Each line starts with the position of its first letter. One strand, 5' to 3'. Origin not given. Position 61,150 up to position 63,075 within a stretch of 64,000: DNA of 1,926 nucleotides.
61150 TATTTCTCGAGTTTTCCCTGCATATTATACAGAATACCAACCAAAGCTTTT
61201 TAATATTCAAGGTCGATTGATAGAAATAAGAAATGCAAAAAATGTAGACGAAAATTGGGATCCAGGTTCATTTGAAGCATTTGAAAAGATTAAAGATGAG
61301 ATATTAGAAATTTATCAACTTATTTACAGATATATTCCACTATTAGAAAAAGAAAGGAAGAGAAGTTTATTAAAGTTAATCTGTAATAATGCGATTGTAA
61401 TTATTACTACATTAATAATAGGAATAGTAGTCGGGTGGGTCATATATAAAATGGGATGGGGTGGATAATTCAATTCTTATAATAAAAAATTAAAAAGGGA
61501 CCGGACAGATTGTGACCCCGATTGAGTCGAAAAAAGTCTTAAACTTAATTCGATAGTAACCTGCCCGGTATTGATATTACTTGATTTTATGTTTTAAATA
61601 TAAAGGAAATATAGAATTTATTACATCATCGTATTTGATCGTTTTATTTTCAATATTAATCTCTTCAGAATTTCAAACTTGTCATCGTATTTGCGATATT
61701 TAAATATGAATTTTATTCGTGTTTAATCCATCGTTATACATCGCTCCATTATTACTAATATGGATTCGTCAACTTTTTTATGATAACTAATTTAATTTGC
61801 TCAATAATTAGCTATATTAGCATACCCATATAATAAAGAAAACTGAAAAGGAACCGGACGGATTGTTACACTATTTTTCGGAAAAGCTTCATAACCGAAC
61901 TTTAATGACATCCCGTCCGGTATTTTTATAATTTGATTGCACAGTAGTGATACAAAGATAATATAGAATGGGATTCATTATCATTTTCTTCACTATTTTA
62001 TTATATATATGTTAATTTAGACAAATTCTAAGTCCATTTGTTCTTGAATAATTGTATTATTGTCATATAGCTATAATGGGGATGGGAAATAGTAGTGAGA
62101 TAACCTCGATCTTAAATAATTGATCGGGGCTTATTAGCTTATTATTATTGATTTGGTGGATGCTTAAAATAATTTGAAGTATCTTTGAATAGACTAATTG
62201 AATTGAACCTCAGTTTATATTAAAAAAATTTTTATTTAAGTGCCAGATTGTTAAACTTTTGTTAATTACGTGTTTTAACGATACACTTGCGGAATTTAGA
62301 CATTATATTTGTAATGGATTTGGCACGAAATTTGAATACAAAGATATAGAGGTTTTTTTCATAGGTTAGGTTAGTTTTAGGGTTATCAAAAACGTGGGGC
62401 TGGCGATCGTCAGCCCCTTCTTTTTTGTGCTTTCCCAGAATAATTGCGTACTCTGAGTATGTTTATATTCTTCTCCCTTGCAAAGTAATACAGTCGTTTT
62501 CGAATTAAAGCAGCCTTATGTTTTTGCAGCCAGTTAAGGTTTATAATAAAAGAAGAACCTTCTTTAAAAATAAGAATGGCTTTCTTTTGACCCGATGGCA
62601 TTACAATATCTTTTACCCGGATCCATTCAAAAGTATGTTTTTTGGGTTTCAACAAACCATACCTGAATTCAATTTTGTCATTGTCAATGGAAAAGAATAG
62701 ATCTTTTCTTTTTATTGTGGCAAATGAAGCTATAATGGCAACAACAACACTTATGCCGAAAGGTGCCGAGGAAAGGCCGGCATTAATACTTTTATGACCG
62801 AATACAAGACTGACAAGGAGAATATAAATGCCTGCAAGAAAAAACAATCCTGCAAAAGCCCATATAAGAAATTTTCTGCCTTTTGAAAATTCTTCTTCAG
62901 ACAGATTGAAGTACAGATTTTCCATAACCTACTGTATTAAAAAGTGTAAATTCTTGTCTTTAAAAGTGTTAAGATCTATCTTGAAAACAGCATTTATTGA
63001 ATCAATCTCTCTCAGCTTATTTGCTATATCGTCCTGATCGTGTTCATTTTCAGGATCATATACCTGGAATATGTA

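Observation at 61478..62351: Three diverged copies of a ~140-nt unit with a covarying GC-clamped stem: candidate tandem small-RNA genes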

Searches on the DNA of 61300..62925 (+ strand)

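Call 4: search_rna_families(source=window, start=61300, end=62500, threshold=evalue, max_evalue=10, show_alignments=3)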
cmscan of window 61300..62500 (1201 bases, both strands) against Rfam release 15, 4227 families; matches with E-value up to 10: 6.
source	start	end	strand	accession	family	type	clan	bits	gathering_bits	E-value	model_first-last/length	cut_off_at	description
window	62352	62429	+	RF04319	BTncRNA_FopS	Gene; sRNA;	-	36.3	56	0.002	1-71/71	no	Bacteroidetes FopS (family of paralogous sRNAs)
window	62335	62431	+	RF00558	L20_leader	Cis-reg; leader;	-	20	58.7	0.44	1-127/127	no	Ribosomal protein L20 leader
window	62285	62450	+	RF02560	CbSR9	Gene; antisense;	-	18.4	279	0.99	1-213/213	no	Coxiella burnetii sRNA 9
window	61793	61852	+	RF02925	6A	Gene; sRNA;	-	18.2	41.2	2.7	1-52/52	no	6A RNA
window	61940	62002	+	RF03636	MIR4376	Gene; miRNA;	-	16.3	60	4.2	1-88/88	no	MIR4376 microRNA precursor family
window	62234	62290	-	RF00367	mir-BHRF1-3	Gene; miRNA;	-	15.9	80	5.1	1-65/65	no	mir-BHRF1-3 microRNA precursor family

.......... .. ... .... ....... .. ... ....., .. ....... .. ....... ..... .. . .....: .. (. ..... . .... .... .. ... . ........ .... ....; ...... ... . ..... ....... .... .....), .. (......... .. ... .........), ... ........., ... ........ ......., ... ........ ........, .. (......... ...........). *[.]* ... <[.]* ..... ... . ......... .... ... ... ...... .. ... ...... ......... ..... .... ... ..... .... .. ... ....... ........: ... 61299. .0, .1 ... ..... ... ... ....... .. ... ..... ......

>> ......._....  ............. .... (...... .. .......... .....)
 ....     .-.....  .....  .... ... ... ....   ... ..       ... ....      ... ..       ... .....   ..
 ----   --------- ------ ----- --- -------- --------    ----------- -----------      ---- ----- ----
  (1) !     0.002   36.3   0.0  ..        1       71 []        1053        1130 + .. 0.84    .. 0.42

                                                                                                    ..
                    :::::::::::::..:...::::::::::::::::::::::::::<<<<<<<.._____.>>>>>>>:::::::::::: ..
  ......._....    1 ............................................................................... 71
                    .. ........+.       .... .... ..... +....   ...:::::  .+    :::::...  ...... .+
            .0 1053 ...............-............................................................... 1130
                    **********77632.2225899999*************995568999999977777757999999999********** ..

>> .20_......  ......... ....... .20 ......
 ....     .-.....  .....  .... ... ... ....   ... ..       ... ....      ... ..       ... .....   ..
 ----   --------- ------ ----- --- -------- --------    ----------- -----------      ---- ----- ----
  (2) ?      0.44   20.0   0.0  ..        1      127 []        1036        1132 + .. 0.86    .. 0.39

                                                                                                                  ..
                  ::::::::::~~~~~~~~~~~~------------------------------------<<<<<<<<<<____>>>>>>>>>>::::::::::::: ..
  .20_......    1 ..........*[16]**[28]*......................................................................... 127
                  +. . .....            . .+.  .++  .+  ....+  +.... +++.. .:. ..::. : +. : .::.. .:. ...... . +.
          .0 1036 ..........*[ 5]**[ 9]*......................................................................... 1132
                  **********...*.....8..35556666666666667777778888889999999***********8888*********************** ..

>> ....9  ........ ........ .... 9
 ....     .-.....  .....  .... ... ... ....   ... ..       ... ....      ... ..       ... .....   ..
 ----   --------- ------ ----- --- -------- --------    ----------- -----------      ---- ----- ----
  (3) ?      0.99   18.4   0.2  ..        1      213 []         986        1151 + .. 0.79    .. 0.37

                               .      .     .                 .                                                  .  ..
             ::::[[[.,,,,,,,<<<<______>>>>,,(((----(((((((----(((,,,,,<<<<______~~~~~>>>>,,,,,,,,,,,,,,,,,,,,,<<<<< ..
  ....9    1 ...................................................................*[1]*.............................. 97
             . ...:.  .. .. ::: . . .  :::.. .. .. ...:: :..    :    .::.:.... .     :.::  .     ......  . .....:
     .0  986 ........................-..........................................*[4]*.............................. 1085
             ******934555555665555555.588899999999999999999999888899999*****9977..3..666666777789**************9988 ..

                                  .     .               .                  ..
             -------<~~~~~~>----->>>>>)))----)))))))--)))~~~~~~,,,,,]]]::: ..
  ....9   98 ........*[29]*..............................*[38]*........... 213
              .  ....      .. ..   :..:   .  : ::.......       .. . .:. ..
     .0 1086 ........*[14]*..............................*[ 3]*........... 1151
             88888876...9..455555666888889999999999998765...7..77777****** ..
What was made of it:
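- On Any Rfam 15 family (copies 1 and 2): One weak chance-level match (6A RNA, 18.2 bits, E 2.7, 61793-61852) touches copy 2's left flank (call 4).
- On FopS sRNA family RF04319 (62352-62429, plus strand): 36.3 bits with E 0.002 in a 1.2-kb search (call 4).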

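Call 38: search_dna_similar(query=window:61470-62300:+, collection=plasmids, mode=distant, max_evalue=0.01, max_rows=10)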
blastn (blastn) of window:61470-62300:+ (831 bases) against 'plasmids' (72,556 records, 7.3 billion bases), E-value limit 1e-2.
No match.

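Call 39: search_dna_similar(query=window:61470-62300:+, collection=phages, mode=distant, max_evalue=0.01, max_rows=10)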
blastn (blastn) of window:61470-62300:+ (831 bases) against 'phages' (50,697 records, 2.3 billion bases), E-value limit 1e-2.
Records with a match: 5; places in all: 6; records where one place covers at least 80% of the query: 0.
Best place of each record, by identity: 90-95% 5.
By first word of the organism name: Prevotella 5.
By host as written in the record: Prevotella sp. 5.
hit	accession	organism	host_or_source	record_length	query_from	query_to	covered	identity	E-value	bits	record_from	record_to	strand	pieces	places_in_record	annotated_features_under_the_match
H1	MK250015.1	Prevotella phage Lak-A1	Prevotella sp.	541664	530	562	4%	93.9%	5e-4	52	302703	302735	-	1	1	record has no annotation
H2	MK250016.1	Prevotella phage Lak-A1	Prevotella sp.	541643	530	562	4%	93.9%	5e-4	52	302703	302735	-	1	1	record has no annotation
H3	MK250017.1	Prevotella phage Lak-A1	Prevotella sp.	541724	530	562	4%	93.9%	5e-4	52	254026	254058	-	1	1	record has no annotation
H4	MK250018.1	Prevotella phage Lak-A1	Prevotella sp.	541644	530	562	4%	93.9%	5e-4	52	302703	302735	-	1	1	record has no annotation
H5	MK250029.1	Prevotella phage Lak-C1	Prevotella sp.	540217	530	562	4%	93.9%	5e-4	52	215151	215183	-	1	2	record has no annotation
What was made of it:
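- Tried and rejected: blastn of 61470-62300 against plasmids and phages found nothing meaningful (calls 38, 39).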

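Call 49: build_rna_model(alignment_id=A2)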
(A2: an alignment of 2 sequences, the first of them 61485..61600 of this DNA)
Model R1 built from alignment A2 (2 sequences, 117 columns); structure: RNAalifold consensus.
model positions 117; base pairs 9; branch points 0; effective number of sequences 1.49; information 0.589 bits per position. Calibrated on 0.2 Mb of random sequence (short: E-values are rough).
structure used (alignment columns):
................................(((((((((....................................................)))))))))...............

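Call 50: search_with_rna_model(model_id=R1, sources=[window, L001, L012, L013, L014, L025, L026, L028, L030, L031, L032, L033, L034, L035], max_evalue=10)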
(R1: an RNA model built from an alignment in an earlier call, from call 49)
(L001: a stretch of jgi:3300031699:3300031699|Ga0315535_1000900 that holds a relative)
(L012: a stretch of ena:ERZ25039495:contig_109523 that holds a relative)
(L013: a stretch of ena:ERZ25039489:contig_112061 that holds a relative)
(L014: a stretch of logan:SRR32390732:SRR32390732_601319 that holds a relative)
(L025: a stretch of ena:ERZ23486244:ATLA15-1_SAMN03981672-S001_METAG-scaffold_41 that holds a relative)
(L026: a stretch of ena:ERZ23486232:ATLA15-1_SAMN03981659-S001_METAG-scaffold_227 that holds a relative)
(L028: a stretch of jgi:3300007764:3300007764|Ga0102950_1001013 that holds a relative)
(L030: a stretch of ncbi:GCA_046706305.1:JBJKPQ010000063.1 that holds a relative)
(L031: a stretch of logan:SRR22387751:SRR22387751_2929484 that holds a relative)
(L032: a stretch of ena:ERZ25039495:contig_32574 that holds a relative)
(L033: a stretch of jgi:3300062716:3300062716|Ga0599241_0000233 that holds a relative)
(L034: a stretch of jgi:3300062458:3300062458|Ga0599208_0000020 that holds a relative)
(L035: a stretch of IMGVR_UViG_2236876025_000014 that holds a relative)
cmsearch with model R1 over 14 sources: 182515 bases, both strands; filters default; matches with E-value up to 10: 10.
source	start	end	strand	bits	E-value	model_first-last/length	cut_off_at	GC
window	61485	61601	-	135.2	2.4e-21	1-117/117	no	0.32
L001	11332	11448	+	135.2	2.4e-21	1-117/117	no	0.32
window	61838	61953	-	134.2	3.6e-21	1-117/117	no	0.37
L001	10980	11095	+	132.6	7.1e-21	1-117/117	no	0.38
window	61822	61936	+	32.3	0.01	1-117/117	no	0.34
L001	10997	11111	-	31.2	0.016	1-117/117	no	0.35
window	61466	61582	+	20.9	1.2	1-117/117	no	0.32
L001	11351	11467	-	20.9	1.2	1-117/117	no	0.32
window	52939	52988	-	17.3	5.4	1-117/117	no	0.22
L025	15533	15582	+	16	9.2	1-117/117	no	0.18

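Call 51: search_with_rna_model(model_id=R1, source=window, start=61400, end=62450, filters=off, max_evalue=10, show_alignments=6)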
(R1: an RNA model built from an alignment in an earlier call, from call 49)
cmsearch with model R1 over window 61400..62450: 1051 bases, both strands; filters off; matches with E-value up to 10: 18.
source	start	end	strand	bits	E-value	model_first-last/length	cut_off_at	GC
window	61485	61601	-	135.1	1.4e-23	1-117/117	no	0.32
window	61838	61953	-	134.2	2.1e-23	1-117/117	no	0.37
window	61822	61936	+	32.2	6.1e-05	1-117/117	no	0.34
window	61466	61582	+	20.9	0.0069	1-117/117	no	0.32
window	62115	62172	-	13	0.18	1-117/117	no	0.28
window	62021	62068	-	10.5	0.52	1-117/117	no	0.23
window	62215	62256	-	8.3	1.3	1-117/117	no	0.17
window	62371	62434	+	7.7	1.7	1-117/117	no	0.45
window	61957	62004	-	7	2.2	1-117/117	no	0.21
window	61695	61739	-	7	2.3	1-117/117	no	0.22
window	61600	61658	+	6.5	2.8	1-117/117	no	0.19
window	61750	61817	-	6.3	3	1-117/117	no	0.21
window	61668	61715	+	5.7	3.8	1-117/117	no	0.23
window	62194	62233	+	5.3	4.5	1-117/117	no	0.17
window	61947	61998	+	5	5.2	1-117/117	no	0.25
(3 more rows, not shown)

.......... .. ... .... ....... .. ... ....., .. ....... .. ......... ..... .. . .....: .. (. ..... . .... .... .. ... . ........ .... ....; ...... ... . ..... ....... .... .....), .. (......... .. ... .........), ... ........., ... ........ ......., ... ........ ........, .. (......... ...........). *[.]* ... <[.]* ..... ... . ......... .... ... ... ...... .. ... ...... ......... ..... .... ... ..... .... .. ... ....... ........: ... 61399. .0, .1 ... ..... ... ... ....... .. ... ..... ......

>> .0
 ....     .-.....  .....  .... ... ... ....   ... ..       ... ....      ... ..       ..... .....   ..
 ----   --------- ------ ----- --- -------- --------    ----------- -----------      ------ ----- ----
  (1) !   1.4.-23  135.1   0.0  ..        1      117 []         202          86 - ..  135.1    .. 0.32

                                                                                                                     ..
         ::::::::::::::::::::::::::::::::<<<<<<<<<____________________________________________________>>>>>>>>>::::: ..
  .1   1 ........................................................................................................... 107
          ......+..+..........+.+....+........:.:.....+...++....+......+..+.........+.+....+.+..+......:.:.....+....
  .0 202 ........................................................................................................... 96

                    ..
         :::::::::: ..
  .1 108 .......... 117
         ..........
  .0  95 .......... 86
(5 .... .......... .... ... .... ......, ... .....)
